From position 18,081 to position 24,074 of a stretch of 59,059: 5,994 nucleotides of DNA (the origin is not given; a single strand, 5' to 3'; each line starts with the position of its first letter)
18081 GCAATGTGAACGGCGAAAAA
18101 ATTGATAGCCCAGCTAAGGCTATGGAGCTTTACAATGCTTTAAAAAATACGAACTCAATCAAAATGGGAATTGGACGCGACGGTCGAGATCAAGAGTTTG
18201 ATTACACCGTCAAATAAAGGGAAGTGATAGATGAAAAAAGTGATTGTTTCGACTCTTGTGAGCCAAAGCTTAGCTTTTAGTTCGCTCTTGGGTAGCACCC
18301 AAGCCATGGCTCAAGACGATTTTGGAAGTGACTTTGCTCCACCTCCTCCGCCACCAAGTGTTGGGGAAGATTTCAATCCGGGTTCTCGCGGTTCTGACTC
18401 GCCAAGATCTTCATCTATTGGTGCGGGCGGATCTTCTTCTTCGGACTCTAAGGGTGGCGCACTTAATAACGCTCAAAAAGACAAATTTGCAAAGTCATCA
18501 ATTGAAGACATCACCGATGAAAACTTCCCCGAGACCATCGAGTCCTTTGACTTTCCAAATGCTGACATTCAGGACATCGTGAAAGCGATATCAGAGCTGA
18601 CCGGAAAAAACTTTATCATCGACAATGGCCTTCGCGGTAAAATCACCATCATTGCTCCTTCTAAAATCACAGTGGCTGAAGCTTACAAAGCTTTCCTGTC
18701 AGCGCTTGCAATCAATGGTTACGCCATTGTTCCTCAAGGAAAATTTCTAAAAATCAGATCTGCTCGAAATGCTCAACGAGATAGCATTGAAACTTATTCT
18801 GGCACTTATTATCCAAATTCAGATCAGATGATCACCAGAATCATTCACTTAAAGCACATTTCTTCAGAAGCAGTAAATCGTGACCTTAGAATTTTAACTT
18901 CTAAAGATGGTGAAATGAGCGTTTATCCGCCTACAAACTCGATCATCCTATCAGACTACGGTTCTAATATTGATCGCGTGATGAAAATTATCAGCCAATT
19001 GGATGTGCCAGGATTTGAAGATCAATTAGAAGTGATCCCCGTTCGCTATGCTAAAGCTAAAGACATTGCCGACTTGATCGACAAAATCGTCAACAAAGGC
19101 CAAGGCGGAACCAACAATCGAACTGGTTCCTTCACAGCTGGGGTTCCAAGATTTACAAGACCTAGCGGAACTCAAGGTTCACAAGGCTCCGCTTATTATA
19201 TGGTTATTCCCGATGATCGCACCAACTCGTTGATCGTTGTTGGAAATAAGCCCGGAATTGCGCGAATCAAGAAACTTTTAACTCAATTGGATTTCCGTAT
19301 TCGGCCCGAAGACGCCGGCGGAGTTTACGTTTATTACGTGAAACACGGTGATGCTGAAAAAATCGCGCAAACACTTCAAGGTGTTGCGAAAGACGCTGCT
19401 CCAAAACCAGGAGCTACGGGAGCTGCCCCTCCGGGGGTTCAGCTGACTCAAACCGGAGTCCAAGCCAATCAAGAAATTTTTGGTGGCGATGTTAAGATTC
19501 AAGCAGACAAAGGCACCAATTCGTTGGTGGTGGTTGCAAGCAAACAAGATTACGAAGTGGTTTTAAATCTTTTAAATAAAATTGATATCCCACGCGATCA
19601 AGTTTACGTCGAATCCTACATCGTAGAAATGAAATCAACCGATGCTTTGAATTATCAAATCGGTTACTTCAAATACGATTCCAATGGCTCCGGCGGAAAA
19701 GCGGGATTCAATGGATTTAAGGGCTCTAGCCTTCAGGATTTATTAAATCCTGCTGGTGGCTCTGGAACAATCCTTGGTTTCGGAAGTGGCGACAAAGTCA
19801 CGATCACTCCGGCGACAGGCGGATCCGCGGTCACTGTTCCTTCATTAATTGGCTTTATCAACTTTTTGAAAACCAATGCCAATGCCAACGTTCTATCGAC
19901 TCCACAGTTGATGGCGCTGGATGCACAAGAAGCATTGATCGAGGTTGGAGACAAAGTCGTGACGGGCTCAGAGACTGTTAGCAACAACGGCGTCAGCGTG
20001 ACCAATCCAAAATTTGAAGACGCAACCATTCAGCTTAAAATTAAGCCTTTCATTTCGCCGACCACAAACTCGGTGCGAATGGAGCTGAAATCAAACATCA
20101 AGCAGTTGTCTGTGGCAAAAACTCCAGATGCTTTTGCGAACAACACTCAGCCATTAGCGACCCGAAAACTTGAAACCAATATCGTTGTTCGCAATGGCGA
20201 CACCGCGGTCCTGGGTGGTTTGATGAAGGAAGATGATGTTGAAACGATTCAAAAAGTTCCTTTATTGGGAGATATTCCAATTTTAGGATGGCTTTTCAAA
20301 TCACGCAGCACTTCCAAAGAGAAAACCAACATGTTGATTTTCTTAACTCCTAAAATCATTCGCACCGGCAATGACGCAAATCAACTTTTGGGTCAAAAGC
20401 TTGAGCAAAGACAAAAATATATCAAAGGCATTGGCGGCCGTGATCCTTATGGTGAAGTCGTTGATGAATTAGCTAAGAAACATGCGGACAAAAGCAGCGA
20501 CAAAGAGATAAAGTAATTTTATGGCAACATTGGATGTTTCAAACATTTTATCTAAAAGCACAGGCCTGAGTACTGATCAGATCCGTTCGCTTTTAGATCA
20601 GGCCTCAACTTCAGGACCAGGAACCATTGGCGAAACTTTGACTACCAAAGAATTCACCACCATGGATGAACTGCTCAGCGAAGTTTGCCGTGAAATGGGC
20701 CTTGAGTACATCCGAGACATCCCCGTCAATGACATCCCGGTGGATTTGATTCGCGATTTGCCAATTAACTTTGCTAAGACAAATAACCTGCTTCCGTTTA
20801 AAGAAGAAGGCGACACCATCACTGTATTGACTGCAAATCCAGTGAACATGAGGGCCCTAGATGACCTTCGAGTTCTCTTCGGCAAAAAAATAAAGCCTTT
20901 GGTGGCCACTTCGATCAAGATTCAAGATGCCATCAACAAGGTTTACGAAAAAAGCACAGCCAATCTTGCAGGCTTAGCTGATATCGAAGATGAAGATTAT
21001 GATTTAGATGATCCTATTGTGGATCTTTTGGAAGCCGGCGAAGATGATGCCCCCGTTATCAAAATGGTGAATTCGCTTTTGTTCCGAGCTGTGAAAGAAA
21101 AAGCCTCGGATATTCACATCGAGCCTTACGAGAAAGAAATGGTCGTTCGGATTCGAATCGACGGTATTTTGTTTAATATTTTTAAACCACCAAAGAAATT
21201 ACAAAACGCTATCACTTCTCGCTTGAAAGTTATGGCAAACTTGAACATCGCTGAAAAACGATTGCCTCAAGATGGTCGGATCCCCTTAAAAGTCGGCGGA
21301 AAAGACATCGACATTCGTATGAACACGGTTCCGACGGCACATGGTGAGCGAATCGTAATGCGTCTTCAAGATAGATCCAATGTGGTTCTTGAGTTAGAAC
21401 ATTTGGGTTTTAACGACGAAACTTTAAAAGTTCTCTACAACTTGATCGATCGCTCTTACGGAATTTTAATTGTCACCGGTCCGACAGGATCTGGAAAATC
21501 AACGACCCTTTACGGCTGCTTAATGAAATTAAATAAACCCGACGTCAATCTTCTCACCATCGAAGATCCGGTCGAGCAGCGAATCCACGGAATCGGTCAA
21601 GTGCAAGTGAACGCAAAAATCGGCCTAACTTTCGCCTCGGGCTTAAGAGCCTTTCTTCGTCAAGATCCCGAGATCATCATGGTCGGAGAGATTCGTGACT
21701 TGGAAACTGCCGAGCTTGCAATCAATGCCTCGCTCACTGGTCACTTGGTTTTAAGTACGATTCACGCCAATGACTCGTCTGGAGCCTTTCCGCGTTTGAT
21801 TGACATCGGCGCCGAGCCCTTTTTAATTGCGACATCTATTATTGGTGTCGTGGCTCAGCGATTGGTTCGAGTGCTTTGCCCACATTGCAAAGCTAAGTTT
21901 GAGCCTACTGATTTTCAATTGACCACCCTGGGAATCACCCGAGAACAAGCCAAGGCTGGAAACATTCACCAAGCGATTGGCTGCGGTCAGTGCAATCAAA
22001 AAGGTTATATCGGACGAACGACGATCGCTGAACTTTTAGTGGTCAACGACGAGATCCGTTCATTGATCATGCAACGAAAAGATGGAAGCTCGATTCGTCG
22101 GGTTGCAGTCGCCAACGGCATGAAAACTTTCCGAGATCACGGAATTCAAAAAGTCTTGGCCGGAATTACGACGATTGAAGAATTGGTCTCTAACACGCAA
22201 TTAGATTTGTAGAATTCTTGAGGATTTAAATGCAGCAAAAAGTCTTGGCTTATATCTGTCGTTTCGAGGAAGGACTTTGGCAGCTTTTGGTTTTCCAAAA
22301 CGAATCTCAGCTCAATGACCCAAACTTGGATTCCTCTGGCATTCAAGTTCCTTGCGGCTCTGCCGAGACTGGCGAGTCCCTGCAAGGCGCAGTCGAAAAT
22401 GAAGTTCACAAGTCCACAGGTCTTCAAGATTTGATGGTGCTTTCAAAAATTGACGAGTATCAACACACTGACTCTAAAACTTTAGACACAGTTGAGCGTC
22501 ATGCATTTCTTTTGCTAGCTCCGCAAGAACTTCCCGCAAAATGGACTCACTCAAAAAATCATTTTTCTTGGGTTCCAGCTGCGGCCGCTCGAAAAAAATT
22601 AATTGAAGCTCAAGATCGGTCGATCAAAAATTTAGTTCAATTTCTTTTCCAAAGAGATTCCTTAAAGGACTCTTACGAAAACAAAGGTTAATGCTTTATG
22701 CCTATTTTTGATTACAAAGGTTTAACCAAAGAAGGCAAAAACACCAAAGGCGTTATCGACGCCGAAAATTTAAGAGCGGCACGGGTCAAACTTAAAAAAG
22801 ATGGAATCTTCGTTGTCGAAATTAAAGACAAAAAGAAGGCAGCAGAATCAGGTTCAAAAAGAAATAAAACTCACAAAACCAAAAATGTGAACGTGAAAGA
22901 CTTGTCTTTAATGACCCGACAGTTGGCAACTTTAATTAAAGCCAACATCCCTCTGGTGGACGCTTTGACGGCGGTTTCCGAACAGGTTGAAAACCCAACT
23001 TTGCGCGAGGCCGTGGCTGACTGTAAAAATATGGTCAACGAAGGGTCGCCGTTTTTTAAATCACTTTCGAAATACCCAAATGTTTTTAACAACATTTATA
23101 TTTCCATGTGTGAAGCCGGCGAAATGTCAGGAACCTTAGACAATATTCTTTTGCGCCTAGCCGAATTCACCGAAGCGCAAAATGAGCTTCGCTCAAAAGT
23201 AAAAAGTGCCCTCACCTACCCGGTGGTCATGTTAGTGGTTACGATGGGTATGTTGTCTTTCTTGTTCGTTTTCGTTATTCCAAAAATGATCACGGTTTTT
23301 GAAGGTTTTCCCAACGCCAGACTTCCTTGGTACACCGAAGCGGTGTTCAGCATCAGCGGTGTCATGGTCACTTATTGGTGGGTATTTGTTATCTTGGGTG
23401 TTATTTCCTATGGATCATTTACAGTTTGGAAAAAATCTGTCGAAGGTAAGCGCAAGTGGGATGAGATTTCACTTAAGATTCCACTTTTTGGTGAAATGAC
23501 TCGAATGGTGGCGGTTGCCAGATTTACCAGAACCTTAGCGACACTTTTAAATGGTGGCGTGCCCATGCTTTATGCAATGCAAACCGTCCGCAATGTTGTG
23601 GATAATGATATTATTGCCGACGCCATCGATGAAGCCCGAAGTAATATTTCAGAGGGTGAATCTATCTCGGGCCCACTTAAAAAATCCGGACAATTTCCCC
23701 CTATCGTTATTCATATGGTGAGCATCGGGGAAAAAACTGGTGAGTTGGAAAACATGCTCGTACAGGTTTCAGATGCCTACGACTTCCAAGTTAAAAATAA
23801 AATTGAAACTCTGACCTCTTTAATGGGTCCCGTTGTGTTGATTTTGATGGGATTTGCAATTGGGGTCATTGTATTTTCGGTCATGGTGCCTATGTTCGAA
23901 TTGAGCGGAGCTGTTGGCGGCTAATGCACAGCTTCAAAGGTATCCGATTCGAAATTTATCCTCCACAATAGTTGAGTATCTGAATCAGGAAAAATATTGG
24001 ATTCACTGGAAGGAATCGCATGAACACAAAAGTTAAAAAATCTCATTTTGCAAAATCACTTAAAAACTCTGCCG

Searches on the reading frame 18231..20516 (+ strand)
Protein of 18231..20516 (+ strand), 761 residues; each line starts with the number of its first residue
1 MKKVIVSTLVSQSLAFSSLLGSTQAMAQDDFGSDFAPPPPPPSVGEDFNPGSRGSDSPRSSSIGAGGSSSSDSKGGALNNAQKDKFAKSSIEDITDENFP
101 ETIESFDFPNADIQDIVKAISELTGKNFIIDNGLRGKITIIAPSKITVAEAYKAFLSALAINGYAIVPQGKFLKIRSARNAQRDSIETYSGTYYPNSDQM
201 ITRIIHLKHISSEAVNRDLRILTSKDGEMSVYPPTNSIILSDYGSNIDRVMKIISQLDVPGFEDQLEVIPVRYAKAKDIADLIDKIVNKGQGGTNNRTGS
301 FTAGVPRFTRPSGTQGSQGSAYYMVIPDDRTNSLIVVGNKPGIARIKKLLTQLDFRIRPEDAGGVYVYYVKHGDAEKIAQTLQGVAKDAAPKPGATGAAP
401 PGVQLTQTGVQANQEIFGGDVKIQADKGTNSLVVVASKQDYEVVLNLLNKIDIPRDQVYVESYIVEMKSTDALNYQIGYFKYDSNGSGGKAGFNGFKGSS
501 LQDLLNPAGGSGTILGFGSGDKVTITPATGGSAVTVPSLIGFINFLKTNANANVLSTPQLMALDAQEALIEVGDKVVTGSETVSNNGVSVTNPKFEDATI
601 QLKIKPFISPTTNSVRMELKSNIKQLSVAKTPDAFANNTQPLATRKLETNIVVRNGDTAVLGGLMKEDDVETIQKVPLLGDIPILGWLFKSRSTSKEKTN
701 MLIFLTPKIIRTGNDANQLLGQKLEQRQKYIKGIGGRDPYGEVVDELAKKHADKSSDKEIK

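Call 19: search_protein_families(library=ncbifam, proteins=[window:18231-20516:+], max_evalue=0.00001)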
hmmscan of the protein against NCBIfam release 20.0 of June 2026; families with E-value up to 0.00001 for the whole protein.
window:18231-20516:+ (761 aa): 8 families
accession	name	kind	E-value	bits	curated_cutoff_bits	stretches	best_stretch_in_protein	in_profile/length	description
TIGR02517.1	type_II_gspD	equivalog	1.6e-175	585.1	351.35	1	106-719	1-599/600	type II secretion system secretin GspD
TIGR02515.1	IV_pilus_PilQ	subfamily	1.4e-67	228.6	284.35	3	371-710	105-427/428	type IV pilus secretin PilQ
TIGR02516.1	type_III_yscC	equivalog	7e-35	120.5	238.45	1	412-711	192-462/463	type III secretion system outer membrane ring subunit SctC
TIGR02519.1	pilus_MshL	equivalog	2.8e-34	118.4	250.2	1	426-710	4-290/290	pilus (MSHA type) biogenesis protein MshL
NF010083.0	PRK13568.1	equivalog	1.6e-32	112.8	554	1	546-711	259-418/419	DNA uptake porin HofQ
NF007851.2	PRK10560.1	exception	4e-24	85.2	598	1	547-711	252-410/412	DNA uptake porin HofQ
NF042912.1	Amuc_1098_fam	equivalog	4.7e-20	71.2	750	1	643-713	729-800/805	Amuc_1098 family type IV pilus outer membrane protein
NF011873.0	PRK15346.1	equivalog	4.2e-18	65.3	524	1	543-705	333-488/499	EscC/YscC/HrcC family type III secretion system outer membrane ring protein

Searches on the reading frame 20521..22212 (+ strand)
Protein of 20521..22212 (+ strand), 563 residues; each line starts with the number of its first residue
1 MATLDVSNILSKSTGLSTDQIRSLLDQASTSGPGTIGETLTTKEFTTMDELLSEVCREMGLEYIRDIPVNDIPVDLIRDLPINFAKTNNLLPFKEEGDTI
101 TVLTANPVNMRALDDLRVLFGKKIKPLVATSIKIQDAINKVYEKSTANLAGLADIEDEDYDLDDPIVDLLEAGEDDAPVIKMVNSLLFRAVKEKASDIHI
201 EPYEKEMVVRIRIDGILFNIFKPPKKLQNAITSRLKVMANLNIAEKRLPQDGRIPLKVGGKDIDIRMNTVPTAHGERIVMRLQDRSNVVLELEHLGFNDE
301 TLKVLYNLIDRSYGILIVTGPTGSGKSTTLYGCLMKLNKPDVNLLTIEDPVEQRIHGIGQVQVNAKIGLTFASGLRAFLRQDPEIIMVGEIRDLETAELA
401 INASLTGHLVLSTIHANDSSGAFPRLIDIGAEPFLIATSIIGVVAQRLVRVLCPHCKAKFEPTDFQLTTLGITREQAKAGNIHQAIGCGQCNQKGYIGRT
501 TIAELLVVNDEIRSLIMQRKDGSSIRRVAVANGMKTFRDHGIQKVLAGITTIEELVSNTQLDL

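Call 19: search_protein_families(library=ncbifam, proteins=[window:20521-22212:+], max_evalue=0.00001)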
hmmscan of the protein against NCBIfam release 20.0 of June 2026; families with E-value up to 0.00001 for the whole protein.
window:20521-22212:+ (563 aa): 16 families
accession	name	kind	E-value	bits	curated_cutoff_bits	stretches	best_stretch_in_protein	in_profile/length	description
TIGR02533.1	type_II_gspE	equivalog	2.6e-217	722.2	630.25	1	77-559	1-486/486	type II secretion system ATPase GspE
TIGR02538.1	type_IV_pilB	equivalog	1.2e-177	591.9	675.65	1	7-559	3-562/564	type IV-A pilus assembly ATPase PilB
NF053534.1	T4PilAsmATPsTfpB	equivalog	6.5e-143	477.2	850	1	46-557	63-580/584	type IV pilus assembly ATPase TfpB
NF007755.0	PRK10436.1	equivalog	3.7e-130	434.7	617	1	94-556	23-456/465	type II secretion system protein GspE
NF041000.1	ATPase_ComGA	equivalog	3.4e-75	252.5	300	1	185-450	2-266/267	competence type IV pilus ATPase ComGA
TIGR01420.1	pilT_fam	subfamily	2.1e-50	171.9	319.1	1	183-450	2-269/343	PilT/PilU family type 4a pilus ATPase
TIGR02525.1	plasmid_TraJ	equivalog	5.7e-25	88.1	368.3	1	285-429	125-272/372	plasmid transfer ATPase TraJ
TIGR02524.1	dot_icm_DotB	equivalog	1.2e-17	64.1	463.3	1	309-428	130-258/358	Dot/Icm type IV secretion system ATPase DotB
NF058587.1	archaellum_moto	equivalog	4.6e-14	52.1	550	1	305-422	268-389/527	archaellum flagellar ATPase motor FlaI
TIGR03819.1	heli_sec_ATPase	hypoth_equivalog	9.2e-14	51.4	373.15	1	234-431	102-302/340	TadA family conjugal transfer-associated ATPase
TIGR02782.1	TrbB_P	equivalog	2.5e-13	50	304.55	1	302-430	126-256/303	P-type conjugative transfer ATPase TrbB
TIGR02788.1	VirB11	equivalog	8.1e-12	44.8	249.95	1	316-429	147-265/308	P-type DNA transfer ATPase VirB11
NF010469.0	PRK13894.1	subfamily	1e-10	41.5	508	1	303-426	140-264/320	conjugal transfer ATPase TrbB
NF010407.0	PRK13833.1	subfamily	1.9e-09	37.4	499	1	302-432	134-265/323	conjugal transfer protein TrbB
NF053672.1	bindosome_BasE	exception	6.8e-09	35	1000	1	304-445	261-408/512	bindosome assembly system ATPase subunit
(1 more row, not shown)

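Call 44: find_related_loci(query=window:20521-22212:+, collection=genome_contigs, flank=3000)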
Query window:20521-22212:+ (563 aa) in genome_contigs; peptide patterns used: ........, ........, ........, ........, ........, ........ (x = any residue, [..] = any of these).
217 stretches matched a pattern; 139 encode a relative of the query (tblastn E <= 1e-3); the best 80 are kept; 80 distinct loci.
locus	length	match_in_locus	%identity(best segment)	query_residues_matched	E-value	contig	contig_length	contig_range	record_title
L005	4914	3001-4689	83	1-563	0e+0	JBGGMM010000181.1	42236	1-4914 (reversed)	MAG: Pseudobdellovibrionaceae bacterium isolate bin.014 k141_354415, whole genome shotgun sequence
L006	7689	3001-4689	83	1-563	0e+0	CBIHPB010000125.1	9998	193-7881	MAG TPA_asm: uncultured Bdellovibrio sp. isolate SRR18156191_binner12_Refined_11 genome assembly, contig: ERZ27336852.13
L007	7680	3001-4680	84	1-560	0e+0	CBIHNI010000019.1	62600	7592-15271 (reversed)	MAG TPA_asm: uncultured Bdellovibrio sp. isolate SRR18156191_binner23_Refined_23 genome assembly, contig: ERZ27336852.17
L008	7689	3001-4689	82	1-563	0e+0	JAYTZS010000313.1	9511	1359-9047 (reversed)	MAG: Bdellovibrio sp. isolate GFS_6366 GFS_6366_312, whole genome shotgun sequence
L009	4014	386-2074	81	1-563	0e+0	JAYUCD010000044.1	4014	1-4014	MAG: Bdellovibrio sp. isolate GFS_6865 GFS_6865_43, whole genome shotgun sequence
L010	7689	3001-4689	82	1-563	0e+0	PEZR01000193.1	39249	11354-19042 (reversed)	MAG: Bdellovibrio sp. CG10_big_fil_rev_8_21_14_0_10_47_8 CG10_8_21_14_0.10_scaffold_659_c, whole genome shotgun sequence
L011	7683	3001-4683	79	1-562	0e+0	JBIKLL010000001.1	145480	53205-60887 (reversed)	MAG: Pseudobdellovibrionaceae bacterium isolate ME2014-08-22_3300042298_group5_bin208 Rohwer_bin1125_scaffold_9_c1, whol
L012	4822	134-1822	77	1-563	0e+0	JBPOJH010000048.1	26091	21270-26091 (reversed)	MAG: Bdellovibrionota bacterium isolate MAG_1466 c_000000614171, whole genome shotgun sequence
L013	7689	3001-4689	72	1-563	0e+0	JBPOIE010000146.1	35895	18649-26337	MAG: Bdellovibrionota bacterium isolate MAG_722 c_000000444669, whole genome shotgun sequence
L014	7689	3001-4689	73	1-563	0e+0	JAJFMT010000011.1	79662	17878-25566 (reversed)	MAG: Pseudobdellovibrio sp. isolate C_No_T20_A_bin.53 scaffold_416, whole genome shotgun sequence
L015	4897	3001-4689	72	1-563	0e+0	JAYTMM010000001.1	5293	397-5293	MAG: Pseudobdellovibrionaceae bacterium isolate GFS_3655 GFS_3655_0, whole genome shotgun sequence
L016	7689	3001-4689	72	1-563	0e+0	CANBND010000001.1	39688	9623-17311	MAG: Bdellovibrionaceae bacterium isolate JR-MC-F-240519-149 genome assembly, contig: JR-MC-F-240519-C781, whole genome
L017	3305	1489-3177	73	1-563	0e+0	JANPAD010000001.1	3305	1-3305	MAG: Bdellovibrio sp. isolate VAR_79_metabat_328 VAR_79_k141_5518709, whole genome shotgun sequence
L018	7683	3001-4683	76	3-563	0e+0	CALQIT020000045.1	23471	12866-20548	MAG: Streptomyces griseus isolate HRS-HS12-bin-158 genome assembly, contig: HRSG-H12-C2361, whole genome shotgun sequenc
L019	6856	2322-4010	73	1-563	0e+0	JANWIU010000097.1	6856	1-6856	MAG: Pseudobdellovibrio sp. isolate CRAIB_MAG49 c_000000070239, whole genome shotgun sequence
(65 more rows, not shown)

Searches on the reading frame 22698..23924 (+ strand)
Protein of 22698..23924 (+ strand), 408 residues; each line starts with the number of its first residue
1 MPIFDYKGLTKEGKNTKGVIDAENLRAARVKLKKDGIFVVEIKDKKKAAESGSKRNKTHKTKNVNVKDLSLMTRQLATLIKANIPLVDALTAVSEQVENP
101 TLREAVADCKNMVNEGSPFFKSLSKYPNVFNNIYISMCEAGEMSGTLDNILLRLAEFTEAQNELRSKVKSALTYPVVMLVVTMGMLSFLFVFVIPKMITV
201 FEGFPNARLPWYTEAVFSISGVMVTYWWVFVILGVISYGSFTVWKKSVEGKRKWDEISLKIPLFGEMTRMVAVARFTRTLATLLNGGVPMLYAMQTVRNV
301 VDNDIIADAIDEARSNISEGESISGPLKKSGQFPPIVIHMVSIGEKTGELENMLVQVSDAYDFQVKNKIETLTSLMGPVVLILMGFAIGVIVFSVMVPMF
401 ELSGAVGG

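Call 19: search_protein_families(library=ncbifam, proteins=[window:22698-23924:+], max_evalue=0.00001)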
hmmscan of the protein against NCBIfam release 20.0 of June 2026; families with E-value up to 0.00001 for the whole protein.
window:22698-23924:+ (408 aa): 6 families
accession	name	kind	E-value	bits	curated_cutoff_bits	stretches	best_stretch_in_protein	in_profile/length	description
TIGR02120.1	GspF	equivalog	1.1e-127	426.7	424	1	4-404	1-399/401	type II secretion system inner membrane protein GspF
NF052607.1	T4PiliAsmPilCThrm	equivalog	8.5e-103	344.5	700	1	1-405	1-403/406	type IV pilus assembly protein PilC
NF052606.1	T4PiliAsmPilCMyx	equivalog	4.8e-97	325.4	700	1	2-406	20-418/419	type IV pilus assembly protein PilC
NF047826.1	T3SSXpsF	equivalog_domain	1.3e-81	274.5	650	1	1-407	1-405/405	type II secretion system protein XpsF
NF007861.0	PRK10573.1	equivalog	7.7e-76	255.7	401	1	3-407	6-399/401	protein transport protein HofC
NF041012.2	T4P_ComGB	equivalog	2.1e-39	135.8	240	1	72-402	6-330/332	competence type IV pilus assembly protein ComGB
